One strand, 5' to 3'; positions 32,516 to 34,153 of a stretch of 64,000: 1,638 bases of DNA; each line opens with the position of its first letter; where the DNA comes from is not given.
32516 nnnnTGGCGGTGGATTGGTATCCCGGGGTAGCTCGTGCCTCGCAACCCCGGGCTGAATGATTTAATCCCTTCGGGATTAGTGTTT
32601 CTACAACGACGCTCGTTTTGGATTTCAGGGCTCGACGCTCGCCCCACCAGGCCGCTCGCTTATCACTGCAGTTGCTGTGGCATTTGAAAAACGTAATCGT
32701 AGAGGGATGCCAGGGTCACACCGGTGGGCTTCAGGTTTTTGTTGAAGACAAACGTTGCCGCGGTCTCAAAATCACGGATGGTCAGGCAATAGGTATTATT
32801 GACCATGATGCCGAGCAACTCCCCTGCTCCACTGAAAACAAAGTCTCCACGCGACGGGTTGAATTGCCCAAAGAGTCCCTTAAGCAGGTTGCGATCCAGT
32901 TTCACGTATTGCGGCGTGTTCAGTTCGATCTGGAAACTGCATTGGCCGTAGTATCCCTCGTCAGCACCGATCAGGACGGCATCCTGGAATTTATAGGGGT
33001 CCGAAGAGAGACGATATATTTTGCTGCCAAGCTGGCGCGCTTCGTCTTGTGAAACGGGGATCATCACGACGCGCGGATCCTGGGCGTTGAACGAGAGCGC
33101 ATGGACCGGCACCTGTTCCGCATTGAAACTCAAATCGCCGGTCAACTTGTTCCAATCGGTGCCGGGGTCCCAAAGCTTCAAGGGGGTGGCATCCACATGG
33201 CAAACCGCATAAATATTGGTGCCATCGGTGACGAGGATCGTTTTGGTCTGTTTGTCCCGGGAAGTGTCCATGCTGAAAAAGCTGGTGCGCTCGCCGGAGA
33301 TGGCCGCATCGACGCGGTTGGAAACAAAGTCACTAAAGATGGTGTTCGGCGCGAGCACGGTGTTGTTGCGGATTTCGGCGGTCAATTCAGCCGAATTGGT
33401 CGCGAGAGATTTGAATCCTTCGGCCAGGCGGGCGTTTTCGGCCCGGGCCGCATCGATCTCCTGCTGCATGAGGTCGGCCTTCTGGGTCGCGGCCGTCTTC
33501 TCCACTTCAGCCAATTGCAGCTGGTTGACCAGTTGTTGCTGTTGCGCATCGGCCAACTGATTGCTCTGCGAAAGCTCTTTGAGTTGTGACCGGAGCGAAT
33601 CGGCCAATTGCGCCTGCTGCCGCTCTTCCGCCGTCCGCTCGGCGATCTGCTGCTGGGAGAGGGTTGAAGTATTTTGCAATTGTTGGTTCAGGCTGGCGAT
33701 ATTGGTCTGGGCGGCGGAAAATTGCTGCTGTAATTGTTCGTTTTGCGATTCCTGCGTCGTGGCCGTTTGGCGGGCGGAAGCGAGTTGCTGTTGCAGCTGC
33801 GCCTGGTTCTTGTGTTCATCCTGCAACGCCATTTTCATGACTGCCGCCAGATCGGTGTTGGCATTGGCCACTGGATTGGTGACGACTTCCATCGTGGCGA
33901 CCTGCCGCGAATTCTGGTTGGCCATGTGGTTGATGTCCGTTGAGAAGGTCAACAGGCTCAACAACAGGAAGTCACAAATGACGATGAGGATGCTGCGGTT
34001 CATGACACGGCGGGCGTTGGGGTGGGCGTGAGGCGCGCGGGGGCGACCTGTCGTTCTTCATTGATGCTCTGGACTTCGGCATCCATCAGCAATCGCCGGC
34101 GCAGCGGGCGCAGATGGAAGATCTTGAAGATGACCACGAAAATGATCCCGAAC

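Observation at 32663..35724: ATGA-coupled pair resembling an ion-driven stator unit (MotA/ExbB/TolQ-like channel plus ExbD/TolR-like Asp-TM protein) with atypical domain architecture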

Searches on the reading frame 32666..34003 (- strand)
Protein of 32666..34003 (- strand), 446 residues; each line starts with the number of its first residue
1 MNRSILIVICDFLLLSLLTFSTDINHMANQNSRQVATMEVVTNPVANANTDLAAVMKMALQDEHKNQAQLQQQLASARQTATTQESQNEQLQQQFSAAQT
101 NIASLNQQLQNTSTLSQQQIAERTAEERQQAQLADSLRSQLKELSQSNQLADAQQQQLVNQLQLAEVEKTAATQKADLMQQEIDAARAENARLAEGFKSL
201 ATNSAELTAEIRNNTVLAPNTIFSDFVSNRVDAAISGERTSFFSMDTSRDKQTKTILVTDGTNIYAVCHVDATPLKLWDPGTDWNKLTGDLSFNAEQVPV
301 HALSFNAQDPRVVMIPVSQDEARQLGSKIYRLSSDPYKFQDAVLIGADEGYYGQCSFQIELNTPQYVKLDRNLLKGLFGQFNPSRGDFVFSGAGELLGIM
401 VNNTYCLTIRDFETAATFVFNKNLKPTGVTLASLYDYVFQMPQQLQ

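Call 3: search_protein_families(library=pfam, proteins=[window:32666-34003:-], max_evalue=10)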
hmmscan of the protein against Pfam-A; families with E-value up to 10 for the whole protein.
window:32666-34003:- (446 aa): 8 families
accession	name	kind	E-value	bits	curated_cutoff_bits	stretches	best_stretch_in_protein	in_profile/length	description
PF03153.18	TFIIA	-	0.76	10.1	36.2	1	34-190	104-263/415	Transcription factor IIA, alpha/beta subunit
PF13476.12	AAA_23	-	0.79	10.7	27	1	50-179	69-194/201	AAA domain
PF14073.11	Cep57_CLD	-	0.82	10.1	28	1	53-187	45-175/178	Centrosome localisation domain of Cep57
PF19745.5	FUT8_N_cat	-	1.8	7.6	27.6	1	8-183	14-197/499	Alpha-(1,6)-fucosyltransferase N- and catalytic domains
PF03836.20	RasGAP_C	-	3.3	8.3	26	1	27-150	7-130/137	RasGAP C-terminus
PF00450.28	Peptidase_S10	-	5.3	6.7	21.9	1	40-171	175-295/420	Serine carboxypeptidase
PF04632.18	FUSC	-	6.4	5.7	30.9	0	51-188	168-355/660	Fusaric acid resistance protein family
PF12128.14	DUF3584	-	8.1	4.2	31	0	53-198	606-753/1191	Protein of unknown function (DUF3584)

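Call 4: search_protein_families(library=ncbifam, proteins=[window:32666-34003:-], max_evalue=10)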
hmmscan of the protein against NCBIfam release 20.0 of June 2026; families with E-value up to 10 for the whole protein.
window:32666-34003:- (446 aa): 21 families
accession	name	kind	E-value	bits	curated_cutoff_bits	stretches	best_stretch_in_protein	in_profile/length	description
TIGR02169.1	SMC_prok_A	equivalog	0.0054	14.4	729.4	1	54-213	734-894/1165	chromosome segregation protein SMC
NF045487.1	ASRP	equivalog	0.0088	14.7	300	1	60-212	123-273/593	archaea-specific SMC-related protein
TIGR02168.1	SMC_prok_B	equivalog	0.011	13.5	567.35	1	23-213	687-879/1181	chromosome segregation protein SMC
NF008438.0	PRK11281.1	equivalog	0.018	12.8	991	1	29-216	97-279/1113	mechanosensitive channel MscK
NF045780.1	TrlF_fam_ATP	equivalog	0.022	13.5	350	1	62-211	467-731/944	TrlF family AAA-like ATPase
NF037946.1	terminal_TopJ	equivalog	0.029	12.9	300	1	26-208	342-525/810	terminal organelle assembly protein TopJ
NF004208.0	PRK05658.1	equivalog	0.033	13.2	555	1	35-214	163-341/631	RNA polymerase sigma factor RpoD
NF033930.1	pneumo_PspA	exception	0.061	12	850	1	42-214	154-313/659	pneumococcal surface protein A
TIGR03752.1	conj_TIGR03752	hypoth_equivalog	0.15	11.2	241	1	10-194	11-189/471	TIGR03752 family integrating conjugative element protein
TIGR03319.1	RNase_Y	equivalog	0.17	10.3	454.35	1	17-220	14-212/514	ribonuclease Y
TIGR00934.2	2a38euk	subfamily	0.25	9.6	441.9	1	31-198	233-391/834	TRK family potassium/sodium uptake transporter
NF001688.0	PRK00448.1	equivalog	0.39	8.1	873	1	23-263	29-273/1445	PolC-type DNA polymerase III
NF010449.0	PRK13875.1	subfamily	0.49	9.4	442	1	3-183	237-411/443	conjugal transfer protein TrbL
NF002572.0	PRK02224.1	equivalog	0.51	8.5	1087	1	59-209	266-419/888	DNA double-strand break repair ATPase Rad50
NF041378.1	XopZ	subfamily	0.76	7.6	1300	1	31-210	180-356/1292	XopZ family type III secretion system effector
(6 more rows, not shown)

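Call 5: search_protein_families(library=padloc, proteins=[window:32666-34003:-], max_evalue=10)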
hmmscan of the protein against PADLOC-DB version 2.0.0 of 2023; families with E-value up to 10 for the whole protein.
window:32666-34003:- (446 aa): 22 families
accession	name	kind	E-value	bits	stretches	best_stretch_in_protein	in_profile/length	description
PDLC00580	JetC3|JetC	-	0.0018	14.6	1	21-209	223-410/1068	DUF3584 domain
PDLC00601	ZorA1|ZorA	-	0.0039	13.9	1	24-214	310-490/699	MotA/ExbB/TolQ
PDLC00514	JetC1|JetC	-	0.0085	11.9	1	24-214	269-461/1117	DUF3584 domain; MukB-like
PDLC05009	PDC-S37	-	0.01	11.6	1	34-195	611-783/1550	-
PDLC00503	JetC1|JetC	-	0.013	11.5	1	37-194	247-405/1146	DUF3584 domain; MukB-like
PDLC03859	LmuB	-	0.014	12.6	1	44-189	335-474/611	-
PDLC00551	JetC2|JetC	-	0.043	9.6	1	43-213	792-960/1365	DUF3584 domain; MukB-like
PDLC00581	JetC3|JetC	-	0.086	8.6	1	22-198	409-586/1473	DUF3584 domain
PDLC02668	DndD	-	0.14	9.1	1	30-207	313-479/659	DndD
PDLC00582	JetC3|JetC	-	0.15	7.7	1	34-213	393-567/1472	DUF3584 domain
PDLC03868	LmuB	-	0.26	7.5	1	29-202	290-487/1035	-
PDLC00519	JetC1|JetC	-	0.26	7.4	1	59-205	285-451/1097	DUF3584 domain; MukB-like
PDLC00513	JetC1|JetC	-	0.35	6.8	1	39-216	304-486/1140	DUF3584 domain; MukB-like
PDLC00553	JetC2|JetC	-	0.39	6.5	1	30-207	275-453/1361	DUF3584 domain; MukB-like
PDLC00583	JetC3|JetC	-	0.4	6.4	1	51-184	795-923/1471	DUF3584 domain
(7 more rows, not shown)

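Call 8: find_homologous_proteins(query=window:32666-34003:-)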
Query window:32666-34003:- (446 aa): 1713 proteins with E <= 0.001 among 8000 candidates; the best 120 are listed.
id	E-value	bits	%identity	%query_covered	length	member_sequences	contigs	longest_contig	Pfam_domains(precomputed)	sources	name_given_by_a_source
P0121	2.0e-283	957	100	100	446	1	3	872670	-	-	-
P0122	6.5e-255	864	89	100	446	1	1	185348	-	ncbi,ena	-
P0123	1.3e-234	797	81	100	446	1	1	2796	-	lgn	-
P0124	9.4e-218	741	76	100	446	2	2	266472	-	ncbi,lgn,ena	-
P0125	4.2e-213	726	74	100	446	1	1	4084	-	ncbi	-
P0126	4.4e-206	703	72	100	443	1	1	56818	-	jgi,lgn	jgi:hypothetical protein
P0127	1.1e-194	665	69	100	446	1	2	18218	-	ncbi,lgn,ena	ncbi:MAG: hypothetical protein ACLQSR_02695 [Limisphaerales bacterium]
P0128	1.2e-187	642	67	100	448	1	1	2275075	-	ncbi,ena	-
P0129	1.7e-187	642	66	100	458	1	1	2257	-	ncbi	-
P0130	2.8e-187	641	66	100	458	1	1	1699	-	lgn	-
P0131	1.5e-186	639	66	100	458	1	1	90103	-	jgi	jgi:hypothetical protein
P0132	1.7e-185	635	66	100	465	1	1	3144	-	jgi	jgi:hypothetical protein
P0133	2.9e-185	634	66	100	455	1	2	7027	-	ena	-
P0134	7.1e-185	633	66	100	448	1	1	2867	-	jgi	jgi:hypothetical protein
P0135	1.1e-184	632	66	100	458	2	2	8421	-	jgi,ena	jgi:hypothetical protein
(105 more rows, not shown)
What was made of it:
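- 32663..34003 (-): Gene B: 446-aa bitopic protein with a TM anchor, linker, coiled-coil stalk and chymotrypsin-fold domain. It belongs to an unannotated family. 1713 homologs (call 8).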

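Call 14: search_solved_structures(query=A2, max_evalue=10, show_alignments=2)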
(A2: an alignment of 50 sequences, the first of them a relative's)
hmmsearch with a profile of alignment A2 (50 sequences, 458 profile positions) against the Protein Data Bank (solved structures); distinct sequences matched with E-value up to 10: 34.
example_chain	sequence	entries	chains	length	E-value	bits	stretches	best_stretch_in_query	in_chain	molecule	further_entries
7nyw_A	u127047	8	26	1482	0.085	15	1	57-141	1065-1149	Chromosome partition protein MukB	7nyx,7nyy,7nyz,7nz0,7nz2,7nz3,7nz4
9gm6_A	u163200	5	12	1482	0.085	15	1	57-141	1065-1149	Chromosome partition protein MukB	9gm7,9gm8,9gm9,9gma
2efk_A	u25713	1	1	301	0.09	14.9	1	44-141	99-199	Cdc42-interacting protein 4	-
9w9h_A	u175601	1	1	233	0.16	14.1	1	61-149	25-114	Kinesin-like protein KIF3A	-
4ll7_A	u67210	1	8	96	0.2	13.8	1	141-223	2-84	SWI5-dependent HO expression protein 3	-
3mqb_A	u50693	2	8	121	0.3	13.2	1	49-128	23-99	Bone marrow stromal antigen 2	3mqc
9tlm_A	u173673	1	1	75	0.41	12.8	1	86-154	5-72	Sc-apCC-2-MCL-1-1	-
3mq7_A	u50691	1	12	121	0.43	12.7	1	47-128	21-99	Bone marrow stromal antigen 2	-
3a7o_A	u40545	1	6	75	0.48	12.5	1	84-134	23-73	Autophagy protein 16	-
2b9c_A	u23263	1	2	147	0.54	12.4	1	98-214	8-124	striated-muscle alpha tropomyosin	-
8zb7_O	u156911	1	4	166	0.91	11.6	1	66-210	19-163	Tropomyosin alpha-1 chain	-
2xdj_A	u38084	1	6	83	1.1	11.4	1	86-130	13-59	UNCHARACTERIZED PROTEIN YBGF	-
2xg7_A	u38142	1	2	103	1.1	11.3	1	49-127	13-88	BONE MARROW STROMAL ANTIGEN 2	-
3nwh_A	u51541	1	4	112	1.3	11.1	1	49-127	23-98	Bone marrow stromal antigen 2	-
8qhx_D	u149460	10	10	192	1.8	10.6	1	41-186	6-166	Membrane-associated protein Vipp1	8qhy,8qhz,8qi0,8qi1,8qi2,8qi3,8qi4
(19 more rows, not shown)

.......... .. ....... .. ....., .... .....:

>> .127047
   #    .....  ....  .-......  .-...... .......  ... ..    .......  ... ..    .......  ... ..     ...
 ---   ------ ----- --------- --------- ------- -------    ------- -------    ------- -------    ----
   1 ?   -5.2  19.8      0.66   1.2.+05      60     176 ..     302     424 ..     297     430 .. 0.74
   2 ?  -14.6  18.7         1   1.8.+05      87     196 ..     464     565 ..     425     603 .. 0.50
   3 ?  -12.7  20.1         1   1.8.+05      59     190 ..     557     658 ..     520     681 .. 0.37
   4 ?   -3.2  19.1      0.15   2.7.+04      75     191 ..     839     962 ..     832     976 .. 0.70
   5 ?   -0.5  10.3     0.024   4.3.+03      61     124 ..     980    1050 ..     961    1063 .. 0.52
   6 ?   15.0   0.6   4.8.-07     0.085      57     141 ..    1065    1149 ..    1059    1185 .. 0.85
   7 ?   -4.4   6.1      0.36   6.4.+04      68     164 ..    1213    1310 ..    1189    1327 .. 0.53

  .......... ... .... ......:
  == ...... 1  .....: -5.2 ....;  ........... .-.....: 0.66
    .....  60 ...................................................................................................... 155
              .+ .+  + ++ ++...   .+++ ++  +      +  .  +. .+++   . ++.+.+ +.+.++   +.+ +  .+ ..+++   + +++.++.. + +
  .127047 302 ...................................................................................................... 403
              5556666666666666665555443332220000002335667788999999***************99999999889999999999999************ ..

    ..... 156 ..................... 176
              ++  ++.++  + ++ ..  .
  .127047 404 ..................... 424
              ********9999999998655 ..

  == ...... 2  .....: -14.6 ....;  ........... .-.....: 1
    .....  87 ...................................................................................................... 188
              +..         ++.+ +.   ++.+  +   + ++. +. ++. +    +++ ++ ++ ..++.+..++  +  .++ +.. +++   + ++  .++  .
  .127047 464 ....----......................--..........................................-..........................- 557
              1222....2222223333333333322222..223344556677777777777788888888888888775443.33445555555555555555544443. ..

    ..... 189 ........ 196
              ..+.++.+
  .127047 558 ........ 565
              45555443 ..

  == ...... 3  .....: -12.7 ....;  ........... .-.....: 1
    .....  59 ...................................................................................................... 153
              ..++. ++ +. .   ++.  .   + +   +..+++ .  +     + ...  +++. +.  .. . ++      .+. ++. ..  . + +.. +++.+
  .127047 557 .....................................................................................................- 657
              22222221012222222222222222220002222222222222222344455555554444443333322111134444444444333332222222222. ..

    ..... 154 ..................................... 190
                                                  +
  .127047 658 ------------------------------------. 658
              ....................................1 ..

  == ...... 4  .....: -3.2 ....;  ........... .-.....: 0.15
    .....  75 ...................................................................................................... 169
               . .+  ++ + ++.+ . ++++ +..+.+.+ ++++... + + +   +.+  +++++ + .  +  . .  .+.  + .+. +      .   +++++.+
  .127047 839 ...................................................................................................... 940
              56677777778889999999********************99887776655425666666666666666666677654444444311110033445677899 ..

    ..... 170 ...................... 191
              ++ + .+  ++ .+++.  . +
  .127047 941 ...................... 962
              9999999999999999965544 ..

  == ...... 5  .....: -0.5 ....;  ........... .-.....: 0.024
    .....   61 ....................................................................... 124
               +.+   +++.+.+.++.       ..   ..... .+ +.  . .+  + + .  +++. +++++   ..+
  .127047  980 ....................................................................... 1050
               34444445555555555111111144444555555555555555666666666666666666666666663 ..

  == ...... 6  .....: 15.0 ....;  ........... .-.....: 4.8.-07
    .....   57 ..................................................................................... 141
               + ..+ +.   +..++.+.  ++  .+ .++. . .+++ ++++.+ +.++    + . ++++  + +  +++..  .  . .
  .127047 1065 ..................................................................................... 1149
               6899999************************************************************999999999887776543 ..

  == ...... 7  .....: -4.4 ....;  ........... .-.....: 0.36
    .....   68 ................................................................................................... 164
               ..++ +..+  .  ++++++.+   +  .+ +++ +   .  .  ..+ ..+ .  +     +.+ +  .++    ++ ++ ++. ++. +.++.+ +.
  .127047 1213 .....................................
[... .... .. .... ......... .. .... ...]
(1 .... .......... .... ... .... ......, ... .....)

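Call 27: predict_structure(alignment_id=A2)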
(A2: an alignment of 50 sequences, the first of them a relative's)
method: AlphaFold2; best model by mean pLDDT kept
length: 446 residues; sequences in the alignment: 50
mean_pLDDT: 68.3   pTM: 0.51
mean pLDDT of the five models: 68.3, 65.8, 64.6, 64.1, 53.9
residues with pLDDT >= 90: 73; 70-90: 124; 50-70: 177; < 50: 72
segments of 3 or more residues with pLDDT < 50: 20-52, 189-209
pLDDT, mean of each block of 10 residues (from residue 1): 56 54 41 31 36 54 61 63 62 60 57 58 62 58 57 60 54 50 48 45 46 62 85 85 63 92 93 75 75 94 92 94 93 84 77 78 80 54 84 89 88 89 77 85 83
secondary structure, 60 per line:
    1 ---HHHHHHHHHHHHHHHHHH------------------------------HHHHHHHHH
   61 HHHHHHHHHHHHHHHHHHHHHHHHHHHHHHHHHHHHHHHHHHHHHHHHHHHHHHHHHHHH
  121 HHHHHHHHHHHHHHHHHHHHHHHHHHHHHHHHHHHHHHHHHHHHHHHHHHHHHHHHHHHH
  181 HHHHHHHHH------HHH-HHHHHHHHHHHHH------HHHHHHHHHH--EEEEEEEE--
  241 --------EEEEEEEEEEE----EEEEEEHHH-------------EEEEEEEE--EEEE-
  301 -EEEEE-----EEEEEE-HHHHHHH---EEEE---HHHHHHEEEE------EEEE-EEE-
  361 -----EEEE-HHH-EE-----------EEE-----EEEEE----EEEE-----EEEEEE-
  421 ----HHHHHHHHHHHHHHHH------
elements in order: H4-21 H52-189 H200-212 H219-228 E231-238 E249-259 E264-269 E286-293 E296-299 E302-306 E312-317 H319-325 E329-332 H336-341 E342-345 E352-355 E357-359 E366-369 E388-390 E396-400 E405-408 E414-419 H425-440
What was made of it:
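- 32663..34003 (-): AF2 model (call 27).
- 33353..33856 (-): Gln/Ala-rich heptad coiled-coil stalk (about residues 50-217, roughly 25 nm if straight). AF2 gives a single helix over 52-189 (call 27).
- Checked: AF2 models residues 52-189 as one continuous helix (call 27).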

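Call 30: fold_search(model_id=the predicted structure, library=pdb)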
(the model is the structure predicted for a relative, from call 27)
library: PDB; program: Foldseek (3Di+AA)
matches with E <= 10: 735; with E <= 0.001: 73
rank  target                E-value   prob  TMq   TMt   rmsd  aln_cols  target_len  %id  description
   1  3mh4_A                7.1e-07  1.00  0.26  0.37   6.4       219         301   12  HtrA proteases are activated by a conserved mechanism that can be triggered by distinct molecular cues (released 2010-06-30)
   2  4fln_A                9.3e-07  1.00  0.25  0.25   7.1       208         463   14  Crystal structure of plant protease Deg2 (released 2012-09-19)
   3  1ky9_A                2.9e-06  1.00  0.28  0.38   6.9       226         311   10  Crystal Structure of DegP (HtrA) (released 2002-04-03)
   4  3mh4_B                3.8e-06  1.00  0.27  0.31   6.0       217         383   12  HtrA proteases are activated by a conserved mechanism that can be triggered by distinct molecular cues (released 2010-06-30)
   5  5ila_A                9.1e-06  1.00  0.25  0.48  10.8       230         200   13  Deg9 protease domain (released 2017-03-08)
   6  3mh5_B                1.0e-05  1.00  0.27  0.53   6.3       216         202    9  HtrA proteases are activated by a conserved mechanism that can be triggered by distinct molecular cues (released 2010-06-30)
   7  5ilb_A                1.1e-05  1.00  0.25  0.24   7.0       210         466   13  Crystal structure of protease domain of Deg2 linked with the PDZ domain of Deg9 (released 2017-03-08)
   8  4fln_B                1.1e-05  1.00  0.25  0.24   7.1       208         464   14  Crystal structure of plant protease Deg2 (released 2012-09-19)
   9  1ky9_B                1.6e-05  1.00  0.25  0.28  11.9       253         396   11  Crystal Structure of DegP (HtrA) (released 2002-04-03)
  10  2zle_A                1.6e-05  1.00  0.25  0.28  11.9       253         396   11  Cryo-EM structure of DegP12/OMP (released 2008-06-03)
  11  3pv3_A                1.7e-05  1.00  0.28  0.31   5.5       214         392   10  Structure of Legionella fallonii DegQ (S193A variant) (released 2011-06-15)
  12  4rqy_B                1.7e-05  1.00  0.26  0.37  11.3       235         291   13  RE-REFINED STRUCTURE OF 1TE0 - STRUCTURAL ANALYSIS of DEGS, A STRESS SENSOR OF THE BACTERIAL PERIPLASM (released 2015-03-11)
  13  8se8_M                2.0e-05  1.00  0.27  0.52   5.9       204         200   12  HTRA-1 PD/SA bound to CKP 1G10 (released 2024-07-03)
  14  3nzi_A                2.4e-05  1.00  0.27  0.50   6.3       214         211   12  Substrate induced remodeling of the active site regulates HtrA1 activity (released 2011-02-23)
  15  5il9_A                2.6e-05  1.00  0.26  0.25   6.9       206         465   13  Crystal structure of Deg9 (released 2017-03-08)
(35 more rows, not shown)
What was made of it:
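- On ExbD/TolR (PF02472) and MotB-type subunits: The AF2 model shows a coiled coil plus a chymotrypsin-like domain instead (calls 27, 30).
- On Chymotrypsin-fold (S1 / HtrA) serine proteases: Probability is 1.0 and target-normalised TM-score up to 0.56 (call 30).
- Closest known: HtrA-family serine proteases. Same: B residues about 225-446 adopt the two-barrel chymotrypsin fold ending in a C-terminal helix (calls 27, 30).
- Checked: It is chymotrypsin/HtrA-like (call 30).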

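Call 34: search_protein_families(library=pfam, alignment_id=A2, max_evalue=10)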
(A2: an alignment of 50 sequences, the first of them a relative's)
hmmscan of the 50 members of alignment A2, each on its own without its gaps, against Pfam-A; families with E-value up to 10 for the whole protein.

A. member 1, P0121 (446 aa): 8 families
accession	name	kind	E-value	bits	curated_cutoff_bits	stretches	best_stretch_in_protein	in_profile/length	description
PF03153.18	TFIIA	-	0.76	10.1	36.2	1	34-190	104-263/415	Transcription factor IIA, alpha/beta subunit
PF13476.12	AAA_23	-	0.79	10.7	27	1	50-179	69-194/201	AAA domain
PF14073.11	Cep57_CLD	-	0.82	10.1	28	1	53-187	45-175/178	Centrosome localisation domain of Cep57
PF19745.5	FUT8_N_cat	-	1.8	7.6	27.6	1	8-183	14-197/499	Alpha-(1,6)-fucosyltransferase N- and catalytic domains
PF03836.20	RasGAP_C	-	3.3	8.3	26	1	27-150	7-130/137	RasGAP C-terminus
PF00450.28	Peptidase_S10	-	5.3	6.7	21.9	1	40-171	175-295/420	Serine carboxypeptidase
PF04632.18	FUSC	-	6.4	5.7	30.9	0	51-188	168-355/660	Fusaric acid resistance protein family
PF12128.14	DUF3584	-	8.1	4.2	31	0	53-198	606-753/1191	Protein of unknown function (DUF3584)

B. families by the number of members that match (of 50 scanned): 102 families (the first 25 are shown)
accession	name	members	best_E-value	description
PF03153.18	TFIIA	32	0.29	Transcription factor IIA, alpha/beta subunit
PF19745.5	FUT8_N_cat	28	0.11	Alpha-(1,6)-fucosyltransferase N- and catalytic domains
PF13851.11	GAS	22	0.025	Growth-arrest specific micro-tubule binding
PF04632.18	FUSC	15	0.00053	Fusaric acid resistance protein family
PF12097.14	DUF3573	15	0.03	Protein of unknown function (DUF3573)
PF19541.4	DUF6065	11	0.0016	Family of unknown function (DUF6065)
PF06785.16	UPF0242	8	0.0069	Uncharacterised protein family (UPF0242) N-terminus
PF25450.1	Rab11-FIP3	8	0.014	Rab11-FIP3-like domain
PF05557.18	MAD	8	0.21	Mitotic checkpoint protein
PF00450.28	Peptidase_S10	8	0.39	Serine carboxypeptidase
PF18595.6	Nuf2_DHR10-like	7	7.3e-05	Nuf2, DHR10-like domain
PF13476.12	AAA_23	7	0.79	AAA domain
PF08614.16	ATG16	5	0.0021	Autophagy protein 16 (ATG16)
PF15433.11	MRP-S31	5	0.0093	Mitochondrial 28S ribosomal protein S31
PF01496.24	V_ATPase_I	5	0.16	V-type ATPase 116kDa subunit family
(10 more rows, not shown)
